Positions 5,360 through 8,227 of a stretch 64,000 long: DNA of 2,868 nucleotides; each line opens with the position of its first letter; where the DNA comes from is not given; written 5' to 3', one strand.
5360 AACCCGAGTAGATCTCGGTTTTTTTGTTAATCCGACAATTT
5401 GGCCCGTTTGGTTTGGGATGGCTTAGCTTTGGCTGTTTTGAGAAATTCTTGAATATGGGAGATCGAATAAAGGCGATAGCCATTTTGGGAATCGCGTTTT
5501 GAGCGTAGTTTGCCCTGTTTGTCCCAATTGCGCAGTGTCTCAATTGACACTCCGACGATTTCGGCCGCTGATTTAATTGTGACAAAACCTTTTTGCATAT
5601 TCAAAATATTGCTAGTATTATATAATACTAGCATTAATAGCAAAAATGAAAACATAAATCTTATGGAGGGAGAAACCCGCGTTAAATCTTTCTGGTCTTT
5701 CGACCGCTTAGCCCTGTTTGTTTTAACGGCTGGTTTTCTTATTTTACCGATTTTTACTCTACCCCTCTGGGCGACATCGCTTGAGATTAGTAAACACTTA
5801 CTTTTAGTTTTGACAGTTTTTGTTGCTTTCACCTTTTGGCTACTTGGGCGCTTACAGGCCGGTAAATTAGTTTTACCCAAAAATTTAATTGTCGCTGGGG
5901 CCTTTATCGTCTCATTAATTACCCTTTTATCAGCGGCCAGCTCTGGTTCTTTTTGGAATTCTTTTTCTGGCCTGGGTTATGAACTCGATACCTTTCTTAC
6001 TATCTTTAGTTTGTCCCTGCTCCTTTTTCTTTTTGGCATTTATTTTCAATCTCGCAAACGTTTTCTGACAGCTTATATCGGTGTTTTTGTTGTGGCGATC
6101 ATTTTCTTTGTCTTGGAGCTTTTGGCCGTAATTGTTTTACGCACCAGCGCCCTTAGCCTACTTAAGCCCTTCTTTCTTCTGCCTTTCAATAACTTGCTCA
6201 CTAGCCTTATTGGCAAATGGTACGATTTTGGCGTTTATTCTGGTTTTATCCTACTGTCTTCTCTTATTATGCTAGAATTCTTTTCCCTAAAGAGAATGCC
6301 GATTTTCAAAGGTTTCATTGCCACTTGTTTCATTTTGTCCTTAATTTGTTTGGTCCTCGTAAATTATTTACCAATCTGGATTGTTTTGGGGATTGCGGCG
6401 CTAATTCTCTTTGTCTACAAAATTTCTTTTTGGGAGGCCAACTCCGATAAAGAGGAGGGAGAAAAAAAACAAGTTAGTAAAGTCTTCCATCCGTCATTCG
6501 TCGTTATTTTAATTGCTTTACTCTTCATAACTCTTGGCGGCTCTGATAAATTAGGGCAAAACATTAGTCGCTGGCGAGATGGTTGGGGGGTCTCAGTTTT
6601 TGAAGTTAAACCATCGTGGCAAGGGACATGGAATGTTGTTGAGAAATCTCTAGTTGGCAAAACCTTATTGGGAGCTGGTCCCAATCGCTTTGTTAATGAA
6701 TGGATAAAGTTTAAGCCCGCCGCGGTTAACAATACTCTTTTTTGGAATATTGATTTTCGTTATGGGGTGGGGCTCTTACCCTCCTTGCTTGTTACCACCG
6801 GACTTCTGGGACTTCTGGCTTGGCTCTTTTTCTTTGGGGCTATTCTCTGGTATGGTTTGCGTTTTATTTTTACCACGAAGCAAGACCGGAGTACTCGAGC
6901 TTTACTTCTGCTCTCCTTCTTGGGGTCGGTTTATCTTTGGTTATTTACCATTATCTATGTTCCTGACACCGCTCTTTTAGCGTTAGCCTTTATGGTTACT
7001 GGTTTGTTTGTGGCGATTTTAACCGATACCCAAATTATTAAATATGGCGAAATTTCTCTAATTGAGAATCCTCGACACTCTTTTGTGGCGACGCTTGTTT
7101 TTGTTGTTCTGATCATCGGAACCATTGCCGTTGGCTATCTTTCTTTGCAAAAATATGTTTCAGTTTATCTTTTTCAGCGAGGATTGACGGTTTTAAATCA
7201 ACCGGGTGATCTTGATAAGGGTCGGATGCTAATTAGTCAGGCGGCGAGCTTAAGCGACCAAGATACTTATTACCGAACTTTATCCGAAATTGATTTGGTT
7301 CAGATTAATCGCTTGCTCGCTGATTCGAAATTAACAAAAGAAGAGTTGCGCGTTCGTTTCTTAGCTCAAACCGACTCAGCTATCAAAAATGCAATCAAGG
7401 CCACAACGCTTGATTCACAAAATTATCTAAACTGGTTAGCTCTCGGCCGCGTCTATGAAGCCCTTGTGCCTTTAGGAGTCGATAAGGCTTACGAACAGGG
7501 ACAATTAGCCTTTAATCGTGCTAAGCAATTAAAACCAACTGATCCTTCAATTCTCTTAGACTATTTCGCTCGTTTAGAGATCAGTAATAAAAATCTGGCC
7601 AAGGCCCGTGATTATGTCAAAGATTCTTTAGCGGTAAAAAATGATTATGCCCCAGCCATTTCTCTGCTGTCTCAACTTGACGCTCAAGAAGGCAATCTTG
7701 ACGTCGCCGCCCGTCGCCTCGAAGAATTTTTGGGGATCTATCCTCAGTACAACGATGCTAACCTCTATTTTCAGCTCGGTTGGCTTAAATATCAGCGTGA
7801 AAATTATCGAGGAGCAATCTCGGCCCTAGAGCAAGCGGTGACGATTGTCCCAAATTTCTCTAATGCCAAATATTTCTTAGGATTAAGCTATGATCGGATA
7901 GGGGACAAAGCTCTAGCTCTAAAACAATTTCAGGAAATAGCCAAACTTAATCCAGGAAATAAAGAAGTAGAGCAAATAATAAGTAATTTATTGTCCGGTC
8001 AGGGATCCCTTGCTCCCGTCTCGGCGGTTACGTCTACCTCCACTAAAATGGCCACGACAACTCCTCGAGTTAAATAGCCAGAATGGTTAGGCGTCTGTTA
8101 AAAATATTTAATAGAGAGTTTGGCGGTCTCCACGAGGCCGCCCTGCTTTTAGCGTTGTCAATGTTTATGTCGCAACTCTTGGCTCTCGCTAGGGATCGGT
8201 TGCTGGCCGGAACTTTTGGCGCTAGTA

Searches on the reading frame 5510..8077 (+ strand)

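Call 7: search_protein_families(library=pfam, proteins=[window:5510-8077:+], max_evalue=0.001)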
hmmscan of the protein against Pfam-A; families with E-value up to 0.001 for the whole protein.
window:5510-8077:+ (855 aa): 11 families
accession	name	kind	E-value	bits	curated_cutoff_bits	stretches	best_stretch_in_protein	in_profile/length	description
PF23914.1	TPR_CcmH_CycH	-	1.9e-09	38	42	1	635-746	46-153/158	Cytochrome c-type biogenesis protein H TPR domain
PF14559.12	TPR_19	-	8.8e-08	32.8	25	0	762-824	3-65/68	Tetratricopeptide repeat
PF07719.23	TPR_2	-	2.9e-07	30.5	27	0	750-782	1-33/34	Tetratricopeptide repeat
PF13432.12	TPR_16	-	3.4e-07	31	32.7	1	755-817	2-64/65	Tetratricopeptide repeat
PF00515.34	TPR_1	-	6.2e-07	29.4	27.8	0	750-783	1-34/34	Tetratricopeptide repeat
PF13428.12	TPR_14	-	8e-07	29.6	23.5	0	751-790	2-41/44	Tetratricopeptide repeat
PF13424.12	TPR_12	-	4.7e-06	27.1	30.1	0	719-779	8-74/77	Tetratricopeptide repeat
PF13174.12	TPR_6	-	8.5e-06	26.5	26.3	0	790-816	6-32/33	Tetratricopeptide repeat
PF13371.12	TPR_9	-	2.4e-05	24.7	35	0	691-750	6-65/73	Tetratricopeptide repeat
PF13414.12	TPR_11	-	0.00031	20.8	26.8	0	760-797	4-41/42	TPR repeat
PF13181.12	TPR_8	-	0.00057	20.3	25.7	0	750-781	1-32/34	Tetratricopeptide repeat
